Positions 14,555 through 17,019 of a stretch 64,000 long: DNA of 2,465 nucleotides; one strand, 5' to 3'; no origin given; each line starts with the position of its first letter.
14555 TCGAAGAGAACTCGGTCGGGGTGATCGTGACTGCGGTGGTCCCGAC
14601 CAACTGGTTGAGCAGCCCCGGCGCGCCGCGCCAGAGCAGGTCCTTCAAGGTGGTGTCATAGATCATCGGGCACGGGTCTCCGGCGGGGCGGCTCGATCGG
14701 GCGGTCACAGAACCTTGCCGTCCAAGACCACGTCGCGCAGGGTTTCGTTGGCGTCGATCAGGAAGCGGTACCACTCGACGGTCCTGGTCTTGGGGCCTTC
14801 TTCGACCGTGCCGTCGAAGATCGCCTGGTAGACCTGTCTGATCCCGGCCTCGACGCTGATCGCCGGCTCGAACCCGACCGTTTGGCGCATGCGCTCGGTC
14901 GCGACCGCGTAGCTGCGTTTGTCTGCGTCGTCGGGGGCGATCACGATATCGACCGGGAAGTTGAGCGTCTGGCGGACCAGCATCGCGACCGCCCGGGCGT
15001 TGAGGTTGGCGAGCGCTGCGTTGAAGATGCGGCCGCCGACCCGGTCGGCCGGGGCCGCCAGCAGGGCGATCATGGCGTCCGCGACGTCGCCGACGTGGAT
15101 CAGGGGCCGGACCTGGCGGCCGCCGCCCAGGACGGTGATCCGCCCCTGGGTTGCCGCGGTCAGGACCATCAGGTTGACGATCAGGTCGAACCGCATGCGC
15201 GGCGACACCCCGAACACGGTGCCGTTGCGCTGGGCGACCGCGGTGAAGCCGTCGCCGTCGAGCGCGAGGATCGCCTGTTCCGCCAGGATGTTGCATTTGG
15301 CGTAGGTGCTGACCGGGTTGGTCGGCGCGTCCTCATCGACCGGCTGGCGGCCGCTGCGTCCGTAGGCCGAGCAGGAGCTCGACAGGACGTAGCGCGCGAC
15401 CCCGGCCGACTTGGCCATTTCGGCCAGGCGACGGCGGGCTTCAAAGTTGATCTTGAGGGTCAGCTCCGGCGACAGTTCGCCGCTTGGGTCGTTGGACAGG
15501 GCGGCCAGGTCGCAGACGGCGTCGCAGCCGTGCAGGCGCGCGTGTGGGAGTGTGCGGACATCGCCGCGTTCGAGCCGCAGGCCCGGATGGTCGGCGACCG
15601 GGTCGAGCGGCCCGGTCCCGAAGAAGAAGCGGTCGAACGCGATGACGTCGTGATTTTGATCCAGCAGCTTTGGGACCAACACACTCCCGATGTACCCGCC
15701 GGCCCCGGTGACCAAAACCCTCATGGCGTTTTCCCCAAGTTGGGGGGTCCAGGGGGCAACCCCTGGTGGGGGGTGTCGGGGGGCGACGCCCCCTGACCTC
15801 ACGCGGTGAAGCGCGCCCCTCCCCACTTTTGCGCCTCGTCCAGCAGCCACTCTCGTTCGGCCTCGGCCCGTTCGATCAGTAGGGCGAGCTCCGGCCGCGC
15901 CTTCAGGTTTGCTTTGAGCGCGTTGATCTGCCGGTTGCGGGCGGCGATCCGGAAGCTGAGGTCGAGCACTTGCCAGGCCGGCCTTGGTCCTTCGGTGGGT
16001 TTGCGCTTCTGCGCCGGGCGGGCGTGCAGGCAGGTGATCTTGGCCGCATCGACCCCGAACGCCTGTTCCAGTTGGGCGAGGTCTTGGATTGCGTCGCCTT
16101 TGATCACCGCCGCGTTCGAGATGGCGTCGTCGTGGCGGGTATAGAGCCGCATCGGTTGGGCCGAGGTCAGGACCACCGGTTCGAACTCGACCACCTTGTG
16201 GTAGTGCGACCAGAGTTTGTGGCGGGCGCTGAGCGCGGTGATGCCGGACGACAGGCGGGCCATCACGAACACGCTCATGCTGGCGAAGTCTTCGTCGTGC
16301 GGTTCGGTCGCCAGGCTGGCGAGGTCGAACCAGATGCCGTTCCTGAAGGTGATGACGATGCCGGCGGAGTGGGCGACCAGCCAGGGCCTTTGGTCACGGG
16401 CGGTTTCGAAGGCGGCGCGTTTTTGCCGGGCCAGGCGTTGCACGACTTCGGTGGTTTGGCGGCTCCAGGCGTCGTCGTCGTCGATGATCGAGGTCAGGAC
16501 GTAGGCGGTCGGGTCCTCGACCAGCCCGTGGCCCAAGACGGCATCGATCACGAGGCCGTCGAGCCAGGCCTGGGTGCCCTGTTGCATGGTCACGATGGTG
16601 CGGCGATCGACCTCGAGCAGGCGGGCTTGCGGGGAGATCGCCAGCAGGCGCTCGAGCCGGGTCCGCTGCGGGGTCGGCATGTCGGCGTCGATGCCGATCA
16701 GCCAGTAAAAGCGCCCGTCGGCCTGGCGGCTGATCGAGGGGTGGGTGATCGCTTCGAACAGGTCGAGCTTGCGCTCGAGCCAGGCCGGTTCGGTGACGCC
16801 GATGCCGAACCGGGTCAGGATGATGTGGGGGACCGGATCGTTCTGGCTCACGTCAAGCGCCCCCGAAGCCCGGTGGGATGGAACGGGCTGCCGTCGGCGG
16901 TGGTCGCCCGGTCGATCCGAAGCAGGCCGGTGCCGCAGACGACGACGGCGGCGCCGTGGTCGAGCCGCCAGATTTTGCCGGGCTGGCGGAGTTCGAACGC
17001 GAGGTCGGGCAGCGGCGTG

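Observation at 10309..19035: Gene cluster predicted to build a formylated, sulfated amino-sugar glycan, with two unusual domain fusions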

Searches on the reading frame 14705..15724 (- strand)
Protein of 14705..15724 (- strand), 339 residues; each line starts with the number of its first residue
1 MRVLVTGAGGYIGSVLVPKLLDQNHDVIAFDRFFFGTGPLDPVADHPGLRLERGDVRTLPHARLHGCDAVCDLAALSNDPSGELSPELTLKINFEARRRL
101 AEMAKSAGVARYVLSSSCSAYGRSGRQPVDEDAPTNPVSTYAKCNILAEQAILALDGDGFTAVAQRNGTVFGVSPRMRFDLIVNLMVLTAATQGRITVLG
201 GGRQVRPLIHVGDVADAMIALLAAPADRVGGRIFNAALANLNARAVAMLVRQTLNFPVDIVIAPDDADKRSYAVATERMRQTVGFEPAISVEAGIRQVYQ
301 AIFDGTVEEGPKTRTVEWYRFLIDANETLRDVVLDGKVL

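Call 6: search_protein_families(library=pfam, proteins=[window:14705-15724:-], max_evalue=0.01)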
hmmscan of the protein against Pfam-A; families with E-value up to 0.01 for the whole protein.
window:14705-15724:- (339 aa): 8 families
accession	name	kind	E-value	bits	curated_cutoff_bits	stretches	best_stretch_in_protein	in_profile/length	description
PF01370.27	Epimerase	-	6.3e-41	140.8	20.9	1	3-237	1-240/240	NAD dependent epimerase/dehydratase family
PF16363.11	GDP_Man_Dehyd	-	4.6e-23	82.6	27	1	4-297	1-331/332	GDP-mannose 4,6 dehydratase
PF04321.23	RmlD_sub_bind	-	1.7e-15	57.3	27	1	1-253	1-230/287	RmlD substrate binding domain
PF01073.25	3Beta_HSD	-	1.9e-13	50.5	22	1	4-219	1-226/280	3-beta hydroxysteroid dehydrogenase/isomerase family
PF13460.12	NAD_binding_10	-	2.5e-11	44.2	27.2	1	7-126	1-107/184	NAD(P)H-binding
PF02719.21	Polysacc_synt_2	-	4.1e-05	23.3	20.2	1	3-117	1-128/293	Polysaccharide biosynthesis protein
PF07993.18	NAD_binding_4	-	8.3e-05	22.3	20.1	0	5-27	1-23/258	Male sterility protein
PF05368.20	NmrA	-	0.00011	22.3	27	1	2-124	4-114/298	NmrA-like family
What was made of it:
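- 14705..15724 (-): D: atypical extended SDR, the conserved partner of this aminotransferase clade; inferred maker of the NDP-4-keto sugar. PF01370 6e-41 (call 6).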

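Call 8: search_protein_families(library=ncbifam, proteins=[window:14705-15724:-], max_evalue=0.01)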
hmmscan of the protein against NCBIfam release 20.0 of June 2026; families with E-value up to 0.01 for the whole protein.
window:14705-15724:- (339 aa): 25 families
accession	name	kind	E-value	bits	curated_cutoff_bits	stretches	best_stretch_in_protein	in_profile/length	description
TIGR04180.1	EDH_00030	hypoth_equivalog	9.9e-22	77.4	475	1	3-263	1-265/297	NAD-dependent 4,6-dehydratase LegB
TIGR01179.1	galE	equivalog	4.9e-21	74.9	262.3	1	2-290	1-312/332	UDP-glucose 4-epimerase GalE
TIGR01181.1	dTDP_gluc_dehyt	equivalog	1.1e-17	64.1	365.1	1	2-299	1-308/321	dTDP-glucose 4,6-dehydratase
NF042422.1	oxyalk_red_OleD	equivalog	7e-15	55.2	580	1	1-234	1-229/329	2-alkyl-3-oxoalkanoate reductase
TIGR01214.1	rmlD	equivalog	2e-14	53.4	224.05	1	2-229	1-204/285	dTDP-4-dehydrorhamnose reductase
NF007956.0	PRK10675.1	subfamily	2.3e-14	53.3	394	1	1-153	1-161/338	UDP-glucose 4-epimerase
TIGR02197.1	heptose_epim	equivalog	2.7e-14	53.1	274.6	1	3-300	1-311/316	ADP-glyceromanno-heptose 6-epimerase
NF058621.1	DiazavRedAvaA7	equivalog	1.2e-13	51.4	400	1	1-226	1-223/304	3-diazoavenalumate denitrifying reductase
NF043036.1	ErythonDh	equivalog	1.3e-13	50.9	325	1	1-150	1-158/321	D-erythronate dehydrogenase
TIGR03466.1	HpnA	hypoth_equivalog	2.9e-13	49.4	367.65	1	1-232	1-225/327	hopanoid-associated sugar epimerase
NF047922.1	GDPFucSynFcl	equivalog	1.5e-10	41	500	1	190-305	191-304/308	GDP-L-fucose synthase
NF011728.1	PRK15181.1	equivalog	8.8e-10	38.1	760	1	2-257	17-285/348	Vi polysaccharide biosynthesis UDP-N-acetylglucosaminuronic acid C-4 epimerase TviC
NF042423.1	oxyalk_red_Shew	equivalog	1.9e-09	37.1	580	1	2-219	10-218/331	2-alkyl-3-oxoalkanoate reductase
TIGR01777.1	yfcH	hypoth_equivalog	3.1e-09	36.8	207.35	1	3-225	1-214/292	TIGR01777 family oxidoreductase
NF041015.1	UDPsulfquin_syn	equivalog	8.1e-08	31.6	575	1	1-33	1-33/384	UDP-sulfoquinovose synthase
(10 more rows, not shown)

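Call 22: search_solved_structures(query=window:14705-15724:-, max_evalue=1e-8)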
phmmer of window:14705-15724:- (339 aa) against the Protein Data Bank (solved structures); distinct sequences matched with E-value up to 1e-8: 58.
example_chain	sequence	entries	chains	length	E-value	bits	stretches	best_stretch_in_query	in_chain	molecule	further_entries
6vo6_A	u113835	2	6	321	1e-31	113.5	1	2-301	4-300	Putative sugar-nucleotide epimerase/dehydratease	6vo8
6wjb_A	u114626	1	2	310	4.3e-24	88.5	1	2-300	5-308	NAD-dependent epimerase/dehydratase family protein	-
6wj9_A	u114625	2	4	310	4.6e-23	85.1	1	2-300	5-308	NAD-dependent epimerase/dehydratase family protein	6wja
6kv9_A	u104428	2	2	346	1.3e-21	80.4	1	3-291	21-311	MoeE5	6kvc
7ys8_A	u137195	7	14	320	2.9e-21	79.2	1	1-299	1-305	UDP-glucose 4-epimerase | UDP-glucose 4-epimerase along with EC 5.1.3.2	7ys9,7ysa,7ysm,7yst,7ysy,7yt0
3ehe_A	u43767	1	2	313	1.9e-18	70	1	3-310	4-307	UDP-glucose 4-epimerase (GalE-1)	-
8rdg_A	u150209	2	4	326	4.4e-18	68.7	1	1-222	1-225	SDR family NAD(P)-dependent oxidoreductase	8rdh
4lk3_A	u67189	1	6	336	8.9e-18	67.7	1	2-298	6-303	UDP-glucuronic acid decarboxylase 1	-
4m55_A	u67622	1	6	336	1.6e-17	66.9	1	2-298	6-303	UDP-glucuronic acid decarboxylase 1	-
8rdi_A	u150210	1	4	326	1.6e-17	66.9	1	1-222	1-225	SDR family NAD(P)-dependent oxidoreductase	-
4gll_A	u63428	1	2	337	1.6e-17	66.9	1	2-298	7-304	UDP-glucuronic acid decarboxylase 1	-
2b69_A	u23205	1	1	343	1.7e-17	66.8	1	2-298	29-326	UDP-glucuronate decarboxylase 1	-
8vr2_A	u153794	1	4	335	2.5e-16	63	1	2-296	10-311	NAD-dependent epimerase/dehydratase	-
3icp_A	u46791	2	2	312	3.9e-16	62.3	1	1-273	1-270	NAD-dependent epimerase/dehydratase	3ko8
3vps_A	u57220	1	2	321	2.1e-15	59.9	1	2-229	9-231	NAD-dependent epimerase/dehydratase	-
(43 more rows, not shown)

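Call 34: search_solved_structures(query=window:14705-15724:-, max_evalue=1e-17, show_alignments=4)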
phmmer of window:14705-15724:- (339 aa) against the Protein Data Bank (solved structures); distinct sequences matched with E-value up to 1e-17: 8.
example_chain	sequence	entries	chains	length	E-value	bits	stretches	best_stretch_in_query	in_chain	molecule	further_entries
6vo6_A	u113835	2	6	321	1e-31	113.5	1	2-301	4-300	Putative sugar-nucleotide epimerase/dehydratease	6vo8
6wjb_A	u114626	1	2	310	4.3e-24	88.5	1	2-300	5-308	NAD-dependent epimerase/dehydratase family protein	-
6wj9_A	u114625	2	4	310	4.6e-23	85.1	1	2-300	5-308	NAD-dependent epimerase/dehydratase family protein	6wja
6kv9_A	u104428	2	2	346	1.3e-21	80.4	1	3-291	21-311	MoeE5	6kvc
7ys8_A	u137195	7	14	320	2.9e-21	79.2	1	1-299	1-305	UDP-glucose 4-epimerase | UDP-glucose 4-epimerase along with EC 5.1.3.2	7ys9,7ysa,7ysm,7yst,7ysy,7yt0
3ehe_A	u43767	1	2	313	1.9e-18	70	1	3-310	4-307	UDP-glucose 4-epimerase (GalE-1)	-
8rdg_A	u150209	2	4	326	4.4e-18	68.7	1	1-222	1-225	SDR family NAD(P)-dependent oxidoreductase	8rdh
4lk3_A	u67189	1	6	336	8.9e-18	67.7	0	2-298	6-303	UDP-glucuronic acid decarboxylase 1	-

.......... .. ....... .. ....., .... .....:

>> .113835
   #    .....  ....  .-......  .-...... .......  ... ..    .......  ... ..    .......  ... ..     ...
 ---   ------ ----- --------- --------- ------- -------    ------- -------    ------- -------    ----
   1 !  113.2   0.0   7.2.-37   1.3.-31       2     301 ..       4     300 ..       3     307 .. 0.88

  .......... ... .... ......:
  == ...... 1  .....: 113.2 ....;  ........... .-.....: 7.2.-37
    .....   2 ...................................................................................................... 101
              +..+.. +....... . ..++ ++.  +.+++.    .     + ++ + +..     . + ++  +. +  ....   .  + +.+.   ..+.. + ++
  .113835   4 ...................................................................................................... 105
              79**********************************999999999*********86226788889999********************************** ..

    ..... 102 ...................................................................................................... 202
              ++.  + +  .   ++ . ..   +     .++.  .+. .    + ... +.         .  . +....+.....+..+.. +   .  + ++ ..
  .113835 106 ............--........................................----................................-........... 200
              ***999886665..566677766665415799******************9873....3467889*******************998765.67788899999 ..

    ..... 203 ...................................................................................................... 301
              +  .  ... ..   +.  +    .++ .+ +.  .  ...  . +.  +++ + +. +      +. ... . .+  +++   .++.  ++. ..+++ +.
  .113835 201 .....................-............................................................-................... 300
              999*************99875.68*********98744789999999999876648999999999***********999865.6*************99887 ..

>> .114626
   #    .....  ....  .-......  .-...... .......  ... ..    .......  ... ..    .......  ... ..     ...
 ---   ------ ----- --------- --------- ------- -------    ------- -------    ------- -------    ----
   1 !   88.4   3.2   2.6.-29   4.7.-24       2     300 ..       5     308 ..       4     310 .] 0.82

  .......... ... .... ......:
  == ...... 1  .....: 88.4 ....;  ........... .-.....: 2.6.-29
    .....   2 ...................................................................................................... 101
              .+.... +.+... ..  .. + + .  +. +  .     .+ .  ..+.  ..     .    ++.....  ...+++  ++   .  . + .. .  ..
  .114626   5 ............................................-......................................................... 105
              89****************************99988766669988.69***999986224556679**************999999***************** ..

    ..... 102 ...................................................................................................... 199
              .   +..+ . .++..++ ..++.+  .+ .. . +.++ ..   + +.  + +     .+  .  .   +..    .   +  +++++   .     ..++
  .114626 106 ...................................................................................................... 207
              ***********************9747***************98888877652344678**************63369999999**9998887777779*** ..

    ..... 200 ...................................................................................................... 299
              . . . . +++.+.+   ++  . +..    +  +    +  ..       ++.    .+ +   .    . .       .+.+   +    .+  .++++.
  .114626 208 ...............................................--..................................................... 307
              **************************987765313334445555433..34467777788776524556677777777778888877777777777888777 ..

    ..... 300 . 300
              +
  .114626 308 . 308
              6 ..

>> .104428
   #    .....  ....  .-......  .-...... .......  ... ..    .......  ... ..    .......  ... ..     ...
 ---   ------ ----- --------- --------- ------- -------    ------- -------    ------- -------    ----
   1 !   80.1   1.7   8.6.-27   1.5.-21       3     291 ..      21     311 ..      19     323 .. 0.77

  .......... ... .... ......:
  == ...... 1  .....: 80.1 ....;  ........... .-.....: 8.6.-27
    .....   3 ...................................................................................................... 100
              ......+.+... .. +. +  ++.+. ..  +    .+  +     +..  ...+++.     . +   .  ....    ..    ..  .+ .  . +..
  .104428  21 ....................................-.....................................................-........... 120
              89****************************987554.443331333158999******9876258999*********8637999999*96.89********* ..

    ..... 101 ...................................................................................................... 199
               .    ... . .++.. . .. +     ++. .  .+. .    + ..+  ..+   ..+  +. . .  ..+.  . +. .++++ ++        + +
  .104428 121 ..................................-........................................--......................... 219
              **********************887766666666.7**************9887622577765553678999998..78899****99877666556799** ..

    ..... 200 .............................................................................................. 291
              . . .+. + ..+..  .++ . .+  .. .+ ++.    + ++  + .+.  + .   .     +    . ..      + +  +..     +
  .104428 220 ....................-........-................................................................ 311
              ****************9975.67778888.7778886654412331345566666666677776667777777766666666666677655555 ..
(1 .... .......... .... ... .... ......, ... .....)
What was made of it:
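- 14705..15724 (-): The best solved relative is 6vo6 at 1e-31; UXS scores 9e-18 (calls 22, 34).
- Closest known: Cj1427-type C4 dehydrogenase. Same: D's best solved relative is 6vo6 (1e-31, calls 22, 34), which I recall to be Cj1427.
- Closest known: Cj1427-type C4 dehydrogenase. Different: Cj1427 keeps YxxxK (YGIDK in the alignment of call 34), whereas D has YAKCN.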

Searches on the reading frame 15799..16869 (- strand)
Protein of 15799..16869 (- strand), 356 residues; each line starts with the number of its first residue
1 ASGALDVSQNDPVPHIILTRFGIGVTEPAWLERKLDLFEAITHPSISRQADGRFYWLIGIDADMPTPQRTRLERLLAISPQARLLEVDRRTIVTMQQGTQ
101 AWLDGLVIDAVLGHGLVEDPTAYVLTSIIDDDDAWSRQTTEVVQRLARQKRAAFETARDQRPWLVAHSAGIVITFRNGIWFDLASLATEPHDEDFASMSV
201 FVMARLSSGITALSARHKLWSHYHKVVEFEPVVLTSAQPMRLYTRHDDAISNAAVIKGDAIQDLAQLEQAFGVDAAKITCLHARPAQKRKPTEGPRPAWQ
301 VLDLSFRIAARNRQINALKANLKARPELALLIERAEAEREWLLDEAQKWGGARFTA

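Call 6: search_protein_families(library=pfam, proteins=[window:15799-16869:-], max_evalue=0.01)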
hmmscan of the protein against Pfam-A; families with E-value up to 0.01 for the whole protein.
window:15799-16869:- (356 aa): 1 family
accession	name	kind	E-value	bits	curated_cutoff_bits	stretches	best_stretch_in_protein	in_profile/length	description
PF11316.14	Rhamno_transf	-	4.9e-18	65.9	23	1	27-255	32-232/235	Putative rhamnosyl transferase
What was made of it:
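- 15799..16851 (-): E: soluble PF11316 ('Rhamno_transf') GT-A-type glycosyltransferase, translationally coupled to F. PF11316 4.9e-18 (call 6).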

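Call 8: search_protein_families(library=ncbifam, proteins=[window:15799-16869:-], max_evalue=0.01)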
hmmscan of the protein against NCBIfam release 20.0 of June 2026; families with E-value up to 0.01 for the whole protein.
window:15799-16869:- (356 aa): 0 families

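Call 37: find_homologous_proteins(query=window:15799-16851:-, max_evalue=0.001)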
Query window:15799-16851:- (350 aa): 2 proteins with E <= 0.001 among 8000 candidates.
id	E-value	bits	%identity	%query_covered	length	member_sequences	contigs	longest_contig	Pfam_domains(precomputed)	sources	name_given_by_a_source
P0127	4.1e-230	781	100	100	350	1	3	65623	PF11316.15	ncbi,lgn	-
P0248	2.9e-12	64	29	78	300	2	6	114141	PF11316.15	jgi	-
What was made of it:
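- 15799..16851 (-): Only one distant hit in the word-indexed search (call 37).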

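Call 56: search_dna_similar(query=window:15799-16851:-, collection=plasmids, mode=protein, max_evalue=0.001, max_rows=15)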
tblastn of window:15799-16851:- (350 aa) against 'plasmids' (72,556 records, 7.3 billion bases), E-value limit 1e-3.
Records with a match: 4; places in all: 4; records where one place covers at least 80% of the query: 0.
Best place of each record, by identity: <60% 4.
By first word of the organism name: Paracoccus 4.
By predicted mobility (MOB-suite, as given by PLSDB): conjugative 2; non-mobilizable 2.
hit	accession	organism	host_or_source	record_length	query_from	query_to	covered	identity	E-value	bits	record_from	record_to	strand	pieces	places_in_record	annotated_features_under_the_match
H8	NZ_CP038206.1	Paracoccus pantotrophus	single cell,soil associated with ...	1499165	11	143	38%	33.6%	2e-5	54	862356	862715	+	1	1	none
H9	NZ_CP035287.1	Paracoccus versutus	whole organism,soil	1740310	11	143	38%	32.8%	9e-6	55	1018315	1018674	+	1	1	none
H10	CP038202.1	Paracoccus ferrooxidans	single cell,bioreactor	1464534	11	143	38%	32.8%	1e-5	55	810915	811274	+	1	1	hypothetical protein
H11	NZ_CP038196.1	Paracoccus versutus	single cell,soil adjacent to the roots ...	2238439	11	143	38%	32.1%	3e-5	53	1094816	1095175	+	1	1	none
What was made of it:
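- Tried and rejected: E gave only weak Paracoccus hits without annotation (call 56).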

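Call 83: find_encoding_contigs(protein=P0248, flank=8000, max_places=2)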
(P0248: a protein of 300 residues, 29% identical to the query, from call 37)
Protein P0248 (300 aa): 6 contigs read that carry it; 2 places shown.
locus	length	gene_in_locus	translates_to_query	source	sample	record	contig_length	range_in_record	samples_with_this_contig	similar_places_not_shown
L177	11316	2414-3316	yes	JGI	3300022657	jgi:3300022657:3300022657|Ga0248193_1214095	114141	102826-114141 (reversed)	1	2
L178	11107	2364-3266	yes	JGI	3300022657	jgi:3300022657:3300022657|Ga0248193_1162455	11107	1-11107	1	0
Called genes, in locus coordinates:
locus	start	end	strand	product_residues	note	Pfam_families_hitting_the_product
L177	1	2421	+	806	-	?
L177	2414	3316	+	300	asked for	PF11316:Rhamno_transf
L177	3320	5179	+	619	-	PF16889:Hepar_II_III_N, PF25840:Ulvan_lyase_N (weak), PF07940:Hepar_II_III_C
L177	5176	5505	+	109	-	-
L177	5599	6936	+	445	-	PF13439:Glyco_transf_4, PF13579:Glyco_trans_4_4, PF00534:Glycos_transf_1, PF13692:Glyco_trans_1_4, PF13524:Glyco_trans_1_2 (weak)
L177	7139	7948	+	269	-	PF13524:Glyco_trans_1_2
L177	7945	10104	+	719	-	PF05159:Capsule_synth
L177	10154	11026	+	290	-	PF10043:DUF2279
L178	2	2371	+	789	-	?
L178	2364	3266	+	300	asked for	PF11316:Rhamno_transf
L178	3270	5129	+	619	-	PF16889:Hepar_II_III_N, PF25840:Ulvan_lyase_N (weak), PF07940:Hepar_II_III_C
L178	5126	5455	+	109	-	-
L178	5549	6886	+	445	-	PF13439:Glyco_transf_4, PF13579:Glyco_trans_4_4, PF00534:Glycos_transf_1, PF13692:Glyco_trans_1_4, PF13524:Glyco_trans_1_2 (weak)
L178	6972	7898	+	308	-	PF13524:Glyco_trans_1_2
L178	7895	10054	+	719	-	PF05159:Capsule_synth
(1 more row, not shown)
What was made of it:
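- A relative of E lies in a KpsC/S-type capsule locus (call 83).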
